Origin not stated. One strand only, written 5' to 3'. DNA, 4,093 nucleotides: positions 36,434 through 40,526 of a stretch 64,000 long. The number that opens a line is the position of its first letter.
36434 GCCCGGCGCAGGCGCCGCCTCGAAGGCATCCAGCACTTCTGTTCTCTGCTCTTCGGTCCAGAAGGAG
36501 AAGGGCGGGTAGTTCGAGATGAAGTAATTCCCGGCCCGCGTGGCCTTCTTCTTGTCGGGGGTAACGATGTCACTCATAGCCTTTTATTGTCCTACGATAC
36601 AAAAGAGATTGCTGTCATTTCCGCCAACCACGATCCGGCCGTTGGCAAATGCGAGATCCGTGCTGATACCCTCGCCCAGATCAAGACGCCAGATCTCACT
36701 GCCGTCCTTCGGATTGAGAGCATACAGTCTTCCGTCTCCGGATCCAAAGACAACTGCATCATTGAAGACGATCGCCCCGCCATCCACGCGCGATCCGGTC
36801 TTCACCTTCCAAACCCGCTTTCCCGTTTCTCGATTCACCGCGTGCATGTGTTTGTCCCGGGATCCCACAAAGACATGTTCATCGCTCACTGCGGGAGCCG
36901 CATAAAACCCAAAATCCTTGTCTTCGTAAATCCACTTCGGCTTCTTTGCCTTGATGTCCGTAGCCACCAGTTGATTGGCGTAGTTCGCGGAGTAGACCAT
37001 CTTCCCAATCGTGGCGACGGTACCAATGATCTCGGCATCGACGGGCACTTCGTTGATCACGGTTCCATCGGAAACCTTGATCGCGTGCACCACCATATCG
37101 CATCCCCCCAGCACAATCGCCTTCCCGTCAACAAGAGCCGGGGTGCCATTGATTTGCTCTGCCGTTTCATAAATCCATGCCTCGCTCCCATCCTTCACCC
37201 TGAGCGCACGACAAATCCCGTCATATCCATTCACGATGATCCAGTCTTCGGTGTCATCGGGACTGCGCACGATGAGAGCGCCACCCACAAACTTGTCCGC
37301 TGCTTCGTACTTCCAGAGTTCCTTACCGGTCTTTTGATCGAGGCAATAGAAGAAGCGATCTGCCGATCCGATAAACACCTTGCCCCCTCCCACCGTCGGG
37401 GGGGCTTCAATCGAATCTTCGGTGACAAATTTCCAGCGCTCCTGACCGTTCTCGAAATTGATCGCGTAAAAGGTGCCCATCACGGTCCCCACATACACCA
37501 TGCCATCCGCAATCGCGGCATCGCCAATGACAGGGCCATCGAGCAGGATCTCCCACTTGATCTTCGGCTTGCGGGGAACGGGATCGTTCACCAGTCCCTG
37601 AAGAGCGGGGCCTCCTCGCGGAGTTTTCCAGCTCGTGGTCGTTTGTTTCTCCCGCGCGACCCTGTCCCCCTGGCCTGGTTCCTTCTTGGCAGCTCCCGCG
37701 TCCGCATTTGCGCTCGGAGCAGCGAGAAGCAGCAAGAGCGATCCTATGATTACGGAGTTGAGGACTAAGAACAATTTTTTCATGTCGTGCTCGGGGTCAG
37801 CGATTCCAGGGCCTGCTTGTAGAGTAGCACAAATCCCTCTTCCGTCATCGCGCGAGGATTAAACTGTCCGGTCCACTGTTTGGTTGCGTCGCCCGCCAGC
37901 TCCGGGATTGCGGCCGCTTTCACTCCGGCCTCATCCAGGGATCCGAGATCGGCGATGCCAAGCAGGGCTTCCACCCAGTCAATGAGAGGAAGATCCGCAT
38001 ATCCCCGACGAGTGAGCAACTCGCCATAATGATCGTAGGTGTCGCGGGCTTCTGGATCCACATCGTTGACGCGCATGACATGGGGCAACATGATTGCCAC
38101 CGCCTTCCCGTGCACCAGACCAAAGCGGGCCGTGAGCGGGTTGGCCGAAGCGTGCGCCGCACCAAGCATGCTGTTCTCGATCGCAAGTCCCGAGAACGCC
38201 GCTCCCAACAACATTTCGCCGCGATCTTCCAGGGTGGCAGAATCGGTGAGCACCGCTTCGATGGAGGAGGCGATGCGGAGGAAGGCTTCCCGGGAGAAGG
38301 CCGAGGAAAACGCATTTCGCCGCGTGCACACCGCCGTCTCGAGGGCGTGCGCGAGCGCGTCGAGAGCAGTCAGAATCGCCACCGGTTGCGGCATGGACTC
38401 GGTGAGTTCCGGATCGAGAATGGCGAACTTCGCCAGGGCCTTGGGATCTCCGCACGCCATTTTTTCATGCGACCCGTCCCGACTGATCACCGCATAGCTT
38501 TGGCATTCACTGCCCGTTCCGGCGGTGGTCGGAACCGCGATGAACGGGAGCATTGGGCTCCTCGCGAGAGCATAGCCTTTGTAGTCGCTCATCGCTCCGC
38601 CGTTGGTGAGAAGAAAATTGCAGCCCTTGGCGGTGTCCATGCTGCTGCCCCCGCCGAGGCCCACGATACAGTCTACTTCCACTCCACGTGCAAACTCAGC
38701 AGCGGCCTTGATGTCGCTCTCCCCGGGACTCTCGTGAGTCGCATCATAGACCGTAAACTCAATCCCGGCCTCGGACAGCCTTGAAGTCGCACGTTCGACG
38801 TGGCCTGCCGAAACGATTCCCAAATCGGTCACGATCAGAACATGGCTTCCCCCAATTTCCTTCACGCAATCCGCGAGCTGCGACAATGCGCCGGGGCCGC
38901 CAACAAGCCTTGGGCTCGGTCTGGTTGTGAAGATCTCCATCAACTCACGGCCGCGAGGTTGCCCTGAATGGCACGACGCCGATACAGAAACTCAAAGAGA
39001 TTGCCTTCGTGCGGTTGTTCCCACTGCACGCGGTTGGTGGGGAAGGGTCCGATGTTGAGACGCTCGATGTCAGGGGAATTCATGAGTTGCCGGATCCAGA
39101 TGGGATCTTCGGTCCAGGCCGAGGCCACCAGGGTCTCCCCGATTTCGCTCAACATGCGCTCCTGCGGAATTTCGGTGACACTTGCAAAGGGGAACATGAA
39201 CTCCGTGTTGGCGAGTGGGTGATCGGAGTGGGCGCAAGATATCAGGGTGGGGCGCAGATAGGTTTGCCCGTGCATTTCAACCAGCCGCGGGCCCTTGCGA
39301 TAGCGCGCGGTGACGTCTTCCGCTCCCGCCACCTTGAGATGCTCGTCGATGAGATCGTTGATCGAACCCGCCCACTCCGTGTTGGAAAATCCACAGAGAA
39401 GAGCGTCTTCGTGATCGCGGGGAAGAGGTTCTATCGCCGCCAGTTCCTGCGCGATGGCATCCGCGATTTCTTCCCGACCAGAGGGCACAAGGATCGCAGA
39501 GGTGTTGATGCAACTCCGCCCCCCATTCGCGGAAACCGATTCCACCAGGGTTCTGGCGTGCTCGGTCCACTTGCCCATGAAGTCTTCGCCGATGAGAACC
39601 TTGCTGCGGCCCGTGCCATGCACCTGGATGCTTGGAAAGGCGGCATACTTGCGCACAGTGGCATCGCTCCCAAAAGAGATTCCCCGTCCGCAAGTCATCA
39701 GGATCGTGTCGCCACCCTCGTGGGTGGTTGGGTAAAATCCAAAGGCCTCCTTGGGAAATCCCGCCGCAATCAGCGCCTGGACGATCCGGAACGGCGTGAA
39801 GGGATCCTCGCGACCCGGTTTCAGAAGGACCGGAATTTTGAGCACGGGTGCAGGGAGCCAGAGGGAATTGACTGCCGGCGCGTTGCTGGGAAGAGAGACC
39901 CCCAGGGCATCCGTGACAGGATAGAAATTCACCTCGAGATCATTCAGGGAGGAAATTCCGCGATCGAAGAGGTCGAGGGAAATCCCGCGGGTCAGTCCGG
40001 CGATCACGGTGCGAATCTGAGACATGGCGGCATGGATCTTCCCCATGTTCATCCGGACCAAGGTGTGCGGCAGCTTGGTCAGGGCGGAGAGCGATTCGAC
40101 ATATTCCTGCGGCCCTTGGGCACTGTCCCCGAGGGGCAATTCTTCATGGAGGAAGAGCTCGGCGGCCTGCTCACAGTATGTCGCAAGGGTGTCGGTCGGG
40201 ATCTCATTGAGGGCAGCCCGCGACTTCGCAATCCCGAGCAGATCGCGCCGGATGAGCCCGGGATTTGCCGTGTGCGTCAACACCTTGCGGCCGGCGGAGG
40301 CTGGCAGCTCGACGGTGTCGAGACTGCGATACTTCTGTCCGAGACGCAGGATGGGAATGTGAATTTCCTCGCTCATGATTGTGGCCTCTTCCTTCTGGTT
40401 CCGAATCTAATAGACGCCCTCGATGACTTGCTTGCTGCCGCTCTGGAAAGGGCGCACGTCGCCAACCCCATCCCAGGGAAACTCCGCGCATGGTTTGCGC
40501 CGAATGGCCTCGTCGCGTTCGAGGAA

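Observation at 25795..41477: Thirteen-gene, tightly coupled biosynthesis-plus-export locus that fits no standard BGC class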

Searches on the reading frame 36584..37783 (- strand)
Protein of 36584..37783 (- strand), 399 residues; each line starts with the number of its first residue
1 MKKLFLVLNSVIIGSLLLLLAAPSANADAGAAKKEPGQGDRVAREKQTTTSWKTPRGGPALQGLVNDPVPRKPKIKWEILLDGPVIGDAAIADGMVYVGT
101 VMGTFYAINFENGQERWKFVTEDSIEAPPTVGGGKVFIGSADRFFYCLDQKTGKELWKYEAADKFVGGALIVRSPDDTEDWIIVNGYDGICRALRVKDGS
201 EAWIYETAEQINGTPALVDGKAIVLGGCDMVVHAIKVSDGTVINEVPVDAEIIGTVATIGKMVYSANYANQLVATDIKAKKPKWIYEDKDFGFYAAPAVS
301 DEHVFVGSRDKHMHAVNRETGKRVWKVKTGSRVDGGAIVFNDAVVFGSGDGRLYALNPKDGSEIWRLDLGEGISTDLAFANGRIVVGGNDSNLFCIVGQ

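Call 3: search_protein_families(library=pfam, proteins=[window:36584-37783:-], max_evalue=0.01)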
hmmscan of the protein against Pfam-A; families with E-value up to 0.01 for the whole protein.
window:36584-37783:- (399 aa): 6 families
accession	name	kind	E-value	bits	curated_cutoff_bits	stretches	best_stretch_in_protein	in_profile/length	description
PF13570.13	Beta-prop_ACSF4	-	9.3e-58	196.6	133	3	136-329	22-212/329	Beta-alanine-activating enzyme, beta-propeller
PF13360.13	PQQ_2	-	1.6e-44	152.7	27.6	3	112-326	12-232/233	Outer membrane protein assembly factor BamB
PF01011.28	PQQ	-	6.7e-14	51.9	26.7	0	125-161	539-576/595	Glucose/ethanol/alcohol dehydrogenase, beta-propeller domain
PF25292.1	Beta-prop_CGLA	-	9.5e-07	29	26.8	1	136-189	47-97/316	Lambda-carrageenase beta-propeller domain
PF14435.11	SUKH-4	-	0.00092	19.8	25.5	0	111-154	57-100/179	SUKH-4 immunity protein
PF23414.1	Beta-prop_EML_2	-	0.0029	17.5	90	0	301-388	10-100/266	Echinoderm microtubule-associated protein second beta-propeller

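Call 5: search_protein_families(library=ncbifam, proteins=[window:36584-37783:-], max_evalue=0.01)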
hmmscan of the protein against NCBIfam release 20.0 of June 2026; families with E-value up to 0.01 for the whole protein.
window:36584-37783:- (399 aa): 9 families
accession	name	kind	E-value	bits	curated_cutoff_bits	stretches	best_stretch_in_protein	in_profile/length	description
TIGR03300.1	assembly_YfgL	equivalog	7.8e-44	149.9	285.2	3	295-394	59-158/377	outer membrane protein assembly factor BamB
NF008351.0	PRK11138.1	equivalog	3.2e-29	101.6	423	3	271-370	91-189/394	outer membrane protein assembly factor BamB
TIGR03075.1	PQQ_enz_alc_DH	subfamily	7.4e-27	94.1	480.05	4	269-371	36-150/530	PQQ-dependent dehydrogenase, methanol/ethanol family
NF053615.1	SerThrKinAfsKStmc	equivalog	7.7e-26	91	1300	2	88-242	659-806/809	protein serine/threonine kinase AfsK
TIGR04528.1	acido_non_PQQ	subfamily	1e-15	57.5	650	4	91-164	56-133/493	acido-empty-quinoprotein group A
TIGR03074.1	PQQ_membr_DH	subfamily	3.5e-09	35.1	832.65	0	129-162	209-242/783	membrane-bound PQQ-dependent dehydrogenase, glucose/quinate/shikimate family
NF041516.1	PA2928_fam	subfamily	0.0002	20.8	70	0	314-366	72-126/376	PA2928 family protein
NF050114.1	Rv3212_fam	equivalog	0.0041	16.4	150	0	114-160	55-98/393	Rv3212 family protein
NF040673.1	PLuB_PQQ_rpt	exception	0.0088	15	250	0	299-372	252-330/395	PLuB system PQQ-binding repeat protein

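Call 84: search_protein_families(library=padloc, proteins=[window:36584-37783:-], max_evalue=0.001)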
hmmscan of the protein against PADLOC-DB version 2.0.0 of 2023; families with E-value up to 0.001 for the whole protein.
window:36584-37783:- (399 aa): 0 families

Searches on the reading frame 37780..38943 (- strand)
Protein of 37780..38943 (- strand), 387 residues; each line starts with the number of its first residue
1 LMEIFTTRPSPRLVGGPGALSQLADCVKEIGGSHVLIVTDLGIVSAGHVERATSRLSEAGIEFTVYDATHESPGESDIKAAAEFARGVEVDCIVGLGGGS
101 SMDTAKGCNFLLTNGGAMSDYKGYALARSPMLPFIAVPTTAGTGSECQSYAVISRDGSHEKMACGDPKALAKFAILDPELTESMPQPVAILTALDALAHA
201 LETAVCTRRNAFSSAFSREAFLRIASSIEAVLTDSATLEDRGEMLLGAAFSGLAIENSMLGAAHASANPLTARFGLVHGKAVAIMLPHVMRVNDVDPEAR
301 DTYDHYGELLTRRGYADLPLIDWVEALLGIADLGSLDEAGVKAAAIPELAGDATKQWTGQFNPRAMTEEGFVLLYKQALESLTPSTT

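Call 3: search_protein_families(library=pfam, proteins=[window:37780-38943:-], max_evalue=0.01)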
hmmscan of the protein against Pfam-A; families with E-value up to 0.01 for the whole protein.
window:37780-38943:- (387 aa): 3 families
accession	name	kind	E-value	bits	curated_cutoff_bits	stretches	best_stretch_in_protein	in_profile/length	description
PF00465.25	Fe-ADH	-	4.5e-48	163.5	31.3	1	11-178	2-168/168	Iron-containing alcohol dehydrogenase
PF25137.1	ADH_Fe_C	-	2.9e-27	96.1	27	1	190-378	2-193/194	Fe-containing alcohol dehydrogenase family, C-terminal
PF13685.12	Fe-ADH_2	-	9.6e-15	55.3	28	1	16-110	3-95/149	Iron-containing alcohol dehydrogenase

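Call 5: search_protein_families(library=ncbifam, proteins=[window:37780-38943:-], max_evalue=0.01)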
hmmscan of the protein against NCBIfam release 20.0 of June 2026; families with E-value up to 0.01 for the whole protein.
window:37780-38943:- (387 aa): 18 families
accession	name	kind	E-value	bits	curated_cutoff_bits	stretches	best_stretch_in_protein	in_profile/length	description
NF041833.1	Fe_ADH_ErcA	equivalog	7.8e-70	235.9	550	1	11-379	9-382/382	alcohol dehydrogenase-like regulatory protein ErcA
NF053866.1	CholDhdGbsBBac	equivalog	1.8e-62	211.2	550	1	12-379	17-391/392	choline dehydrogenase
TIGR02638.1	lactal_redase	equivalog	2.1e-58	197.9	523.15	1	16-375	13-379/379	lactaldehyde reductase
NF050025.1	SulfAcetaldRedSarD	equivalog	6.4e-58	196.4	700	1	5-296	3-294/385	sulfoacetaldehyde reductase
NF007911.0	PRK10624.1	equivalog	9e-58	196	537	1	16-378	14-381/382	lactaldehyde reductase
NF058672.1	4HyButDHCUPNE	equivalog_domain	1.8e-56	191.9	500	1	17-378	14-377/378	4-hydroxybutyrate dehydrogenase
NF010378.0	PRK13805.1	equivalog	1.9e-51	174.9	951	1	19-318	471-782/872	bifunctional acetaldehyde-CoA/alcohol dehydrogenase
NF007363.0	PRK09860.1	equivalog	3.1e-48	164.8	581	1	16-378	15-382/383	L-threonine dehydrogenase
NF011998.0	PRK15454.1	equivalog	5.4e-45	153.8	556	1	11-378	28-394/395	ethanolamine utilization ethanol dehydrogenase EutG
TIGR03405.1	Phn_Fe-ADH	equivalog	4.2e-42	144.2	423.7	1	16-301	10-297/355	iron-containing alcohol dehydrogenase PsrA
TIGR04266.1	NDMA_methanol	equivalog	4e-29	101.7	625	1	7-294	13-304/420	NDMA-dependent methanol dehydrogenase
NF006941.0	PRK09423.1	subfamily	3.1e-17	62.5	336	1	11-234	9-212/367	glycerol dehydrogenase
NF041822.1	daptide_DH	equivalog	3.4e-17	62.4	300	1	34-357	2-340/363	daptide-type RiPP biosynthesis dehydogenase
NF011717.0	PRK15138.1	equivalog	4.1e-17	62.3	645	1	3-292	2-295/387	alcohol dehydrogenase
NF053832.1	GlycoaldRedHalo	equivalog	4.3e-09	36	550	1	11-271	9-261/363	glycolaldehyde reductase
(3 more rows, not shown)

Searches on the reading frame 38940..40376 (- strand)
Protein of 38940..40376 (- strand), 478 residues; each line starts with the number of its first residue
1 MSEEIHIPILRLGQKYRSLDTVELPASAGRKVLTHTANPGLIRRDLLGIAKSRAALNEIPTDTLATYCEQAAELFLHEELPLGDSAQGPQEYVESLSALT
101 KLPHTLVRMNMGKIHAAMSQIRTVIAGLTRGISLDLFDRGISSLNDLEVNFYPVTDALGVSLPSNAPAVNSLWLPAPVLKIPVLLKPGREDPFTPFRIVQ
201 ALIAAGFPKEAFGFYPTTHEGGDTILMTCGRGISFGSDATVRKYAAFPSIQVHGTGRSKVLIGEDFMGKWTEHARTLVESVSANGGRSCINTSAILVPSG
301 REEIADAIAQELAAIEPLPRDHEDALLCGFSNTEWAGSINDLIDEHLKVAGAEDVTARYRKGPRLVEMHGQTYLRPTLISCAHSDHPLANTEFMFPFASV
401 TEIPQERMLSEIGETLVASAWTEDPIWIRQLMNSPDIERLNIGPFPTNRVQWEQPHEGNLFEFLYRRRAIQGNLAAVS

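Call 3: search_protein_families(library=pfam, proteins=[window:38940-40376:-], max_evalue=0.01)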
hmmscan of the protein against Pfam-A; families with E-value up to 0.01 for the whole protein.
window:38940-40376:- (478 aa): 1 family
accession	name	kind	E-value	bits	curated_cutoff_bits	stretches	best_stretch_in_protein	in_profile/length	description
PF00171.27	Aldedh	-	2.3e-12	46.6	23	1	162-407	134-383/461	Aldehyde dehydrogenase family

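Call 5: search_protein_families(library=ncbifam, proteins=[window:38940-40376:-], max_evalue=0.01)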
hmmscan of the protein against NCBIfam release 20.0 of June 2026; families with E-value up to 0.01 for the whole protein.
window:38940-40376:- (478 aa): 5 families
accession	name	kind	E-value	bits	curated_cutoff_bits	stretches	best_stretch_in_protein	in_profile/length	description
TIGR02278.1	PaaN-DH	equivalog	4.3e-05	21.9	562.8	1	263-432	263-433/664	phenylacetic acid degradation bifunctional protein PaaZ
NF010000.0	PRK13473.1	subfamily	0.00037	19.2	615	1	255-424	248-414/475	aminobutyraldehyde dehydrogenase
TIGR01722.1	MMSDH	subfamily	0.00049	18.9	448.5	1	148-348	127-337/477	CoA-acylating methylmalonate-semialdehyde dehydrogenase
NF045735.1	PaDhStyDPseudo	equivalog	0.00074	18.3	850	1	157-219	149-213/483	phenylacetaldehyde dehydrogenase StyD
NF040869.1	G3PDH_Arch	equivalog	0.00089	18.1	780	1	182-384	188-385/502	NADP-dependent glyceraldehyde-3-phosphate dehydrogenase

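Call 15: search_solved_structures(query=window:38940-40376:-, max_evalue=0.01)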
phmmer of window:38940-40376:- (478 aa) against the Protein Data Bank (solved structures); distinct sequences matched with E-value up to 0.01: 11.
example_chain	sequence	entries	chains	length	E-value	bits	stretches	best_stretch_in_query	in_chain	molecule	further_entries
6b4r_A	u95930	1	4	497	1.6e-08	36.9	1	158-423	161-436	KauB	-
4o6r_A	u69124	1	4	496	3.6e-06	29.1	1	157-406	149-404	Aldehyde Dehydrogenase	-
5iuu_A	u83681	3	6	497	1.4e-05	27.2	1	158-422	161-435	Aldehyde dehydrogenase family protein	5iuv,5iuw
4o5h_A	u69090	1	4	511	3e-05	26.1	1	115-211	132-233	Phenylacetaldehyde dehydrogenase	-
4e4g_A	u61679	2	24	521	7.8e-05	24.7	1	152-317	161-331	Methylmalonate-semialdehyde dehydrogenase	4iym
7jso_A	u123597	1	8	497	0.00011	24.3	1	158-422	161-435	Aldehyde dehydrogenase family protein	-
4lih_A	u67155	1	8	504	0.0002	23.4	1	159-315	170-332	Gamma-glutamyl-gamma-aminobutyraldehyde dehydrogenase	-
4go3_A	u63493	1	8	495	0.00076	21.5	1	161-404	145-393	Putative gamma-hydroxymuconic semialdehyde dehydrogenase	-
4go4_A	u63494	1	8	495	0.00091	21.2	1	161-403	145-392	Putative gamma-hydroxymuconic semialdehyde dehydrogenase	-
3b4w_A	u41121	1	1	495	0.0014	20.6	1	168-403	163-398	Aldehyde dehydrogenase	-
4qyj_A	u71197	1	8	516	0.0033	19.4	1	157-224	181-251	Aldehyde dehydrogenase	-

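Call 84: search_protein_families(library=padloc, proteins=[window:38940-40376:-], max_evalue=0.001)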
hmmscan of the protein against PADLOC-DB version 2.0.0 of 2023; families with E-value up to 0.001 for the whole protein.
window:38940-40376:- (478 aa): 0 families
